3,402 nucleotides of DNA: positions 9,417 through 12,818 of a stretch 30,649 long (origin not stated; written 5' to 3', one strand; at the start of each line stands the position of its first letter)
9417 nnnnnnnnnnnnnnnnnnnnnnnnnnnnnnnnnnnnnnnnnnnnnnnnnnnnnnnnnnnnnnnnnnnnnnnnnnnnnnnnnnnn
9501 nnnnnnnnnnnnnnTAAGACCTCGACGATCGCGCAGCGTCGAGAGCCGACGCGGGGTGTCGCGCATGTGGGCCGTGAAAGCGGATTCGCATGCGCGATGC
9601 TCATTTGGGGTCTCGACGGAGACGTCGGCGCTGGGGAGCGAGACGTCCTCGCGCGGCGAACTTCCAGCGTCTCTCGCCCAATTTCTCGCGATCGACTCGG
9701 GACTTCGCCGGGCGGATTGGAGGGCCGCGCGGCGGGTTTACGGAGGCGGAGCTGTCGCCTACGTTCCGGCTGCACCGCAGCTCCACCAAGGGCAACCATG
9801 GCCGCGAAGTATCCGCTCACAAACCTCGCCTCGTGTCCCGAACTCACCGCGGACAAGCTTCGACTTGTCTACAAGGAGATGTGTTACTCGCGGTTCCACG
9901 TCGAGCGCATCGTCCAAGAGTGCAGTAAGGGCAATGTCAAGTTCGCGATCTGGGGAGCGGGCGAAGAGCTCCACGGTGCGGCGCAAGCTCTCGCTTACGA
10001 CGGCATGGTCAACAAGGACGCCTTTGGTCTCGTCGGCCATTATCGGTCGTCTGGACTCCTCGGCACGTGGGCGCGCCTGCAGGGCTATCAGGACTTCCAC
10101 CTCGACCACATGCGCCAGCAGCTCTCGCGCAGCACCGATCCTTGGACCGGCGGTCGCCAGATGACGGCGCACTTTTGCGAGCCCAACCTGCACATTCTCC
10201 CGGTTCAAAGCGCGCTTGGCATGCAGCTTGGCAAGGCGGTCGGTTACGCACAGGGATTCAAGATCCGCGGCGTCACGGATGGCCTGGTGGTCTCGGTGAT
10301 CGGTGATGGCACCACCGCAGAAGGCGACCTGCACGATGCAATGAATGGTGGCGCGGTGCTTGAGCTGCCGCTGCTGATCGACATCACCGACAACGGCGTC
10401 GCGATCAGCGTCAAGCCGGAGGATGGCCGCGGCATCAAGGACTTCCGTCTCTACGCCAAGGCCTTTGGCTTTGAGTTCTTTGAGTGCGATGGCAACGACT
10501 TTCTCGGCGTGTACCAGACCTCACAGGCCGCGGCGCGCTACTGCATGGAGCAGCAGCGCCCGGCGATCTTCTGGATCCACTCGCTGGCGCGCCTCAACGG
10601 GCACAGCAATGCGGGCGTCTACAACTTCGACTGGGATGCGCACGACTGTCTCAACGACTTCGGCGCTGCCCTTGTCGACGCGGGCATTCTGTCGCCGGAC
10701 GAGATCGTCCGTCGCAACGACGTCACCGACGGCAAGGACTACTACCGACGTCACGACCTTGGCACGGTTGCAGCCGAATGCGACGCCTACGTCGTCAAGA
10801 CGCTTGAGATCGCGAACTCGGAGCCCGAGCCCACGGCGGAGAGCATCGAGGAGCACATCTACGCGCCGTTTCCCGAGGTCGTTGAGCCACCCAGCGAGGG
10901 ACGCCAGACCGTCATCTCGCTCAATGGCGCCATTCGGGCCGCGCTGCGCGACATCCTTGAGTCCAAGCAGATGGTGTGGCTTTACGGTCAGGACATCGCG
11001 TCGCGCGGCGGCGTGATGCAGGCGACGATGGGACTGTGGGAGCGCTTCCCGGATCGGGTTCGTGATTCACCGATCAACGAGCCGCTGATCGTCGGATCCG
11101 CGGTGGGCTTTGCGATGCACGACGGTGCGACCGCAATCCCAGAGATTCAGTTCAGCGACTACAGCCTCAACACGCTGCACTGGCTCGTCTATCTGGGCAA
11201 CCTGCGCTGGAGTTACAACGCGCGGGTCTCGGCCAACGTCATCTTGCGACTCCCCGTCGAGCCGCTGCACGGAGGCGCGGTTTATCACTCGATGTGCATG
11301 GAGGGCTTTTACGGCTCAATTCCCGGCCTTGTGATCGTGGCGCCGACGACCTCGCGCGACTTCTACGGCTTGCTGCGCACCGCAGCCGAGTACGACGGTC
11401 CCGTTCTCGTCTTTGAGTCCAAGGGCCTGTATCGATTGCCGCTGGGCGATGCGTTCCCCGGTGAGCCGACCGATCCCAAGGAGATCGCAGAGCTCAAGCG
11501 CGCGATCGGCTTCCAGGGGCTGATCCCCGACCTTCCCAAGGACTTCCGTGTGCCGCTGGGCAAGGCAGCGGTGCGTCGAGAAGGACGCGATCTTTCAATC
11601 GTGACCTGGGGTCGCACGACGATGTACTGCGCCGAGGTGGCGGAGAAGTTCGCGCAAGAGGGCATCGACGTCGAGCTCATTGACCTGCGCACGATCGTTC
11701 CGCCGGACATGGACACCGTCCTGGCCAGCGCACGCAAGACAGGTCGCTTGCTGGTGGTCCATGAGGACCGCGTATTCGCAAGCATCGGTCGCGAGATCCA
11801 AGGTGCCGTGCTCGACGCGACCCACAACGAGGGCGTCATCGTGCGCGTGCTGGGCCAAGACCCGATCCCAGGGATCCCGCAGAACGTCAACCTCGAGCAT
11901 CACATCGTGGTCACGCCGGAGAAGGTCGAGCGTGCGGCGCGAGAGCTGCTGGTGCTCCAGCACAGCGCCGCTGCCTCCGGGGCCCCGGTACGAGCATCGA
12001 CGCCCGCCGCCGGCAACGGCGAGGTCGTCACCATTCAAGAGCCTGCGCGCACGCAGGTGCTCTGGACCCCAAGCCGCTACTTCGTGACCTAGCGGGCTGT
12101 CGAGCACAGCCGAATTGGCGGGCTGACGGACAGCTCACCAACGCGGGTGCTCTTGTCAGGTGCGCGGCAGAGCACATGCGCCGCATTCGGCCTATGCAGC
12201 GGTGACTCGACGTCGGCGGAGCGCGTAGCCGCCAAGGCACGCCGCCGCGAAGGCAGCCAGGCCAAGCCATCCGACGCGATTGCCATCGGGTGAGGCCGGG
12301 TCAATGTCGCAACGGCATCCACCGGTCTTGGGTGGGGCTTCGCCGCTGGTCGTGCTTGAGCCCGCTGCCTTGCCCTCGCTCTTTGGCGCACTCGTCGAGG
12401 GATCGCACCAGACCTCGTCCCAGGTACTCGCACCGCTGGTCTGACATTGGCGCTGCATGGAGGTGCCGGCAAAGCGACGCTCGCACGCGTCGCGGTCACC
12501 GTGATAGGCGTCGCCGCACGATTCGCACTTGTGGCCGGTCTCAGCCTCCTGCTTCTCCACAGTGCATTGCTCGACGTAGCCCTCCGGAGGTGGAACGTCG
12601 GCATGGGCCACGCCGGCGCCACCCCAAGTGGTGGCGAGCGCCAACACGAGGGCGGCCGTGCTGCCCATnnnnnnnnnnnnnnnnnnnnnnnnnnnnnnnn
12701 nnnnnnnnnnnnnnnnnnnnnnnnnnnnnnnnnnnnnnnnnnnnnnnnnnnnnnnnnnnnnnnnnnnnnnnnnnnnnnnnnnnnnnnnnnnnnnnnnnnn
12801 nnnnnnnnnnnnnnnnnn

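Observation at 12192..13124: Two complete signal-peptide + MYXO-CTERM modules in one uninterrupted ORF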

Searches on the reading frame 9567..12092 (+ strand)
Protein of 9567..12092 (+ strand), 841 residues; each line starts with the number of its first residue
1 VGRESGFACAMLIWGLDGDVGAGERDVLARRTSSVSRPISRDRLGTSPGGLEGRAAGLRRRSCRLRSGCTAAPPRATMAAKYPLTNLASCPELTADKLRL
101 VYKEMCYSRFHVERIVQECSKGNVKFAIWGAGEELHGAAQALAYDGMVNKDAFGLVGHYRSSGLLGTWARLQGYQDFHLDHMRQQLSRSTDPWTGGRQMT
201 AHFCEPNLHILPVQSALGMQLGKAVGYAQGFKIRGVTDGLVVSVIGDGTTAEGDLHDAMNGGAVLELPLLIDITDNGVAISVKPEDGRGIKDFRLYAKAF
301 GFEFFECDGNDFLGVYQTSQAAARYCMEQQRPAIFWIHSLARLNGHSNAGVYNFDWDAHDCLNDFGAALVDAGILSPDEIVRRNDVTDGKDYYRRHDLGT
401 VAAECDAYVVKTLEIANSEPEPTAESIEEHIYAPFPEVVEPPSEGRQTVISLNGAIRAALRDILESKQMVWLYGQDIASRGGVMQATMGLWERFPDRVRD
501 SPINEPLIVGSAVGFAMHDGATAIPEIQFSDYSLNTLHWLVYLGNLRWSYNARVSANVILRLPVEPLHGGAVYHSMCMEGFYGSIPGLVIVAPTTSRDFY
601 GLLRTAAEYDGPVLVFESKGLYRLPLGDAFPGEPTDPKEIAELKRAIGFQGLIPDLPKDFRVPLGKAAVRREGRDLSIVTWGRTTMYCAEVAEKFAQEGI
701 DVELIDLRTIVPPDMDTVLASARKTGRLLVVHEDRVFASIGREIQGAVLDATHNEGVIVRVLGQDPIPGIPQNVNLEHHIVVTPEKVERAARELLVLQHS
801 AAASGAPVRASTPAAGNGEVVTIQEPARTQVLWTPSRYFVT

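Call 17: search_protein_families(library=pfam, proteins=[window:9567-12092:+], max_evalue=0.001)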
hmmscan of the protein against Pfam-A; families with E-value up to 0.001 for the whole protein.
window:9567-12092:+ (841 aa): 4 families
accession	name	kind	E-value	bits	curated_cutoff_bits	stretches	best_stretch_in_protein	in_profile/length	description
PF02780.25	Transketolase_C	-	7.1e-27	94.2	25.9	1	665-787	1-124/124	Transketolase, C-terminal domain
PF02779.29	Transket_pyr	-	2.2e-26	93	27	1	451-623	4-173/174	Transketolase, pyrimidine binding domain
PF00676.26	E1_dh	-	6.3e-24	84.9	22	1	103-377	2-270/300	Dehydrogenase E1 component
PF13292.11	DXP_synthase_N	-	0.00029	20.6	21.2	1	221-281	117-176/274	1-deoxy-D-xylulose-5-phosphate synthase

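Call 22: find_related_loci(query=window:9798-12092:+, collection=genome_contigs, flank=6000)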
Query window:9798-12092:+ (764 aa) in genome_contigs; peptide patterns used: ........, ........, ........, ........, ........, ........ (x = any residue, [..] = any of these).
68 stretches matched a pattern; 37 encode a relative of the query (tblastn E <= 1e-3); 37 distinct loci.
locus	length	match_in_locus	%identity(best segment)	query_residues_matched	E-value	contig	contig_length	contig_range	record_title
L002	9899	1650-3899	74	3-763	0e+0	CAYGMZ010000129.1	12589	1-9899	MAG TPA_asm: uncultured Nannocystaceae bacterium isolate ERP116193_co2_37 genome assembly, contig: NODE_12009_length_125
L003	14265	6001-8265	70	1-763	0e+0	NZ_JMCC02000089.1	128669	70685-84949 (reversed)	Enhygromyxa salina strain DSM 15201 ES-Contig_89, whole genome shotgun sequence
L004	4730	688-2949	70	1-763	0e+0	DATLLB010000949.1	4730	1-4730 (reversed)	MAG TPA_asm: Enhygromyxa sp. isolate SMAG_U13737 k141_175972, whole genome shotgun sequence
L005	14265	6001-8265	69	1-763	0e+0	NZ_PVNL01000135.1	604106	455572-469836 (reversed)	Enhygromyxa salina strain SWB007 ENSA7_contig000135, whole genome shotgun sequence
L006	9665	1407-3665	70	1-763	0e+0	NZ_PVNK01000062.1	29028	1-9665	Enhygromyxa salina strain SWB005 ENSA5_contig000062, whole genome shotgun sequence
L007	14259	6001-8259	69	1-763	0e+0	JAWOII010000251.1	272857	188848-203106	MAG: Enhygromyxa sp. isolate CWP5-2.bin.157 k191_2579613, whole genome shotgun sequence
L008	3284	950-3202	69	1-764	0e+0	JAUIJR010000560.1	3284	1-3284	MAG: Polyangia bacterium isolate Co_bin.322 NODE_173209_length_3284_cov_1.430789, whole genome shotgun sequence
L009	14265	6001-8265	68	1-764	0e+0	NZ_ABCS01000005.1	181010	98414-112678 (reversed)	Plesiocystis pacifica SIR-1 1103186006297, whole genome shotgun sequence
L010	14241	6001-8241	68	4-764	0e+0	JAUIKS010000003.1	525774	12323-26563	MAG: Polyangia bacterium isolate Co_bin.371 NODE_109_length_525774_cov_3.006487, whole genome shotgun sequence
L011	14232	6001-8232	67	4-763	0e+0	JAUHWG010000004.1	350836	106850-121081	MAG: Polyangia bacterium isolate 2_bin.15 NODE_41_length_350836_cov_7.993351, whole genome shotgun sequence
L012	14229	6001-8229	67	4-763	0e+0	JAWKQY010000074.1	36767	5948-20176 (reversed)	MAG: Nannocystaceae bacterium isolate AC1.67 AC1.67.fa-74, whole genome shotgun sequence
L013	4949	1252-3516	66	2-764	0e+0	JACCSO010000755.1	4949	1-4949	MAG: Nannocystis sp. isolate MGR_bin50 SD2897-2912_k127_6454366, whole genome shotgun sequence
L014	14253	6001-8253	67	2-764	0e+0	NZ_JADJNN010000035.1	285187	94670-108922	MAG: Nannocystis sp. isolate EsbW_18-Q3-R4-48_MAXAC.145 tig00251193-10-2845960, whole genome shotgun sequence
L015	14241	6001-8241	67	4-763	0e+0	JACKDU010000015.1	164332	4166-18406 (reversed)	MAG: Myxococcales bacterium isolate HK-STAS-MYXO-15 HK-STAS-MYXO-15_15, whole genome shotgun sequence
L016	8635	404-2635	65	3-764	0e+0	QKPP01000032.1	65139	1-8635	MAG: Myxococcales bacterium FL481 NODE_24_length_65139_cov_6.383151, whole genome shotgun sequence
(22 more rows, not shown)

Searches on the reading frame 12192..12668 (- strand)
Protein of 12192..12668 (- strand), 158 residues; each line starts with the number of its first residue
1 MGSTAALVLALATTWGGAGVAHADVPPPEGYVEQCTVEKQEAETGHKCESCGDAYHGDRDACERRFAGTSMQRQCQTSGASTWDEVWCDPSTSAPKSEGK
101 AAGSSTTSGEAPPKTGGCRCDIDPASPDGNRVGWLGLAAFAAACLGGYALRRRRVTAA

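Call 29: list_cluster_members(proteins=[window:12195-12668:-, window:12195-12713:-, window:12672-13124:-, window:12669-13124:-])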
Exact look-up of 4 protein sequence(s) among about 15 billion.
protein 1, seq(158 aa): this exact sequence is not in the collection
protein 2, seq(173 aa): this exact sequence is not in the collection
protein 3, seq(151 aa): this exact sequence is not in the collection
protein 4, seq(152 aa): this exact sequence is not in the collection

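Call 30: find_encoding_contigs(protein=window:12192-12668:-, flank=5000, max_places=4)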
Protein window:12192-12668:- (158 aa): no gene with exactly this product is on record in the collection.

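Call 41: search_protein_families(library=ncbifam, proteins=[window:12195-12668:-], max_evalue=10)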
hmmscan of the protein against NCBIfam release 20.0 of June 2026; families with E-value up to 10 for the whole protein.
seq(158 aa): 3 families
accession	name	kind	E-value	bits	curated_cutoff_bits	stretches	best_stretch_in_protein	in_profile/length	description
NF001470.0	PRK00325.1-5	equivalog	0.0087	15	743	1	5-59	11-59/367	mannuronate-specific alginate lyase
TIGR03901.2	MYXO-CTERM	domain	0.01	16.2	20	1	116-154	2-34/34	MYXO-CTERM sorting domain-containing protein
NF050011.2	PFE_CTERM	equivalog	0.18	12.4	24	1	134-154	9-28/28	PFE-CTERM domain-containing protein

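Call 56: predict_structure(alignment_id=A1)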
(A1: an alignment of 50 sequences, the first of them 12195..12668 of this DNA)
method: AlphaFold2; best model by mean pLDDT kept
length: 158 residues; sequences in the alignment: 50
mean_pLDDT: 77.3   pTM: 0.53
mean pLDDT of the five models: 77.3, 77.2, 76.8, 75.4, 73.6
residues with pLDDT >= 90: 51; 70-90: 55; 50-70: 42; < 50: 10
segments of 3 or more residues with pLDDT < 50: 105-107, 119-121
pLDDT, mean of each block of 10 residues (from residue 1): 80 74 69 87 95 79 95 86 87 77 51 56 52 73 91 85
secondary structure, 60 per line:
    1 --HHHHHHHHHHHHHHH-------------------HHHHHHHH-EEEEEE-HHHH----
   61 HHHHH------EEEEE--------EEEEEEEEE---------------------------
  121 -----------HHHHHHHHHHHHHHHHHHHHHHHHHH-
elements in order: H3-17 H37-44 E46-51 H53-56 H61-65 E72-76 E85-93 H132-157

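Call 58: fold_search(model_id=the predicted structure, library=pdb)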
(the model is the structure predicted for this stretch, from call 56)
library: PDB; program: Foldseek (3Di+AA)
matches with E <= 10: 95; with E <= 0.001: 0
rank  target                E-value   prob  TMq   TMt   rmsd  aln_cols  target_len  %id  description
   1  3v8h_B                1.2e+00  0.30  0.18  0.10   4.0        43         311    7  Crystal structure of Thymidylate Synthase from Burkholderia thailandensis (released 2012-01-25)
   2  6cn0_C                2.0e+00  0.23  0.22  0.14   4.5        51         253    6  2.95 Angstrom Crystal Structure of 16S rRNA Methylase from Proteus mirabilis (released 2018-03-21)
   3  6cn0_D                2.0e+00  0.23  0.22  0.14   4.4        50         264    6  2.95 Angstrom Crystal Structure of 16S rRNA Methylase from Proteus mirabilis (released 2018-03-21)
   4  6pqb_B                2.3e+00  0.21  0.21  0.14   3.1        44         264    7  Crystal structure of aminoglycoside-resistance methyltransferase RmtC bound to S-adenosylhomocysteine (SAH) (released 2019-10-16)
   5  3v8h_C                2.6e+00  0.18  0.18  0.11   3.9        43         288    7  Crystal structure of Thymidylate Synthase from Burkholderia thailandensis (released 2012-01-25)
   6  3v8h_D                3.1e+00  0.16  0.18  0.11   3.9        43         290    7  Crystal structure of Thymidylate Synthase from Burkholderia thailandensis (released 2012-01-25)
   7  3v8h_A                3.1e+00  0.15  0.18  0.10   3.9        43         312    7  Crystal structure of Thymidylate Synthase from Burkholderia thailandensis (released 2012-01-25)
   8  3b89                  3.1e+00  0.11  0.19  0.13   3.5        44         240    4  Crystal structure of rRNA methylase from Escherichia coli (released 2007-11-27)
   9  8ghu_A                3.5e+00  0.08  0.17  0.10   5.8        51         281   10  Methyltransferase RmtC bound to the 30S ribosomal subunit (released 2023-04-12)
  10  2jna_MODEL_1_A        3.5e+00  0.06  0.20  0.27  13.0        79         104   11  Solution NMR Structure of Salmonella typhimurium LT2 Secreted Protein STM0082: Northeast Structural Genomics C (released 2007-02-06)
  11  4z7g_A                3.5e+00  0.05  0.16  0.08   4.9        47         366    8  Crystal structure of human IRE1 cytoplasmic kinase-RNase region - apo (released 2015-05-27)
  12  6w39_B                3.5e+00  0.05  0.17  0.08   4.7        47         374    8  Structure of unphosphorylated IRE1 in complex with G-1749 (released 2020-12-09)
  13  7bmk_A                3.5e+00  0.05  0.17  0.08   4.7        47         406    8  ATP-Competitive Partial Antagonists-'PAIR's-Rheostatically Modulate IRE1alpha's Kinase Helix-alphaC to Segregate its R (released 2021-09-29)
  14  3qwu_A                3.8e+00  0.08  0.20  0.10   5.4        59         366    8  Putative ATP-dependent DNA ligase from Aquifex aeolicus. (released 2011-03-16)
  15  2lrr_MODEL_1_A        3.8e+00  0.07  0.21  0.39  12.5        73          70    8  Solution structure of the R3H domain from human Smubp-2 in complex with 2'-deoxyguanosine-5'-monophosphate (released 2012-10-24)
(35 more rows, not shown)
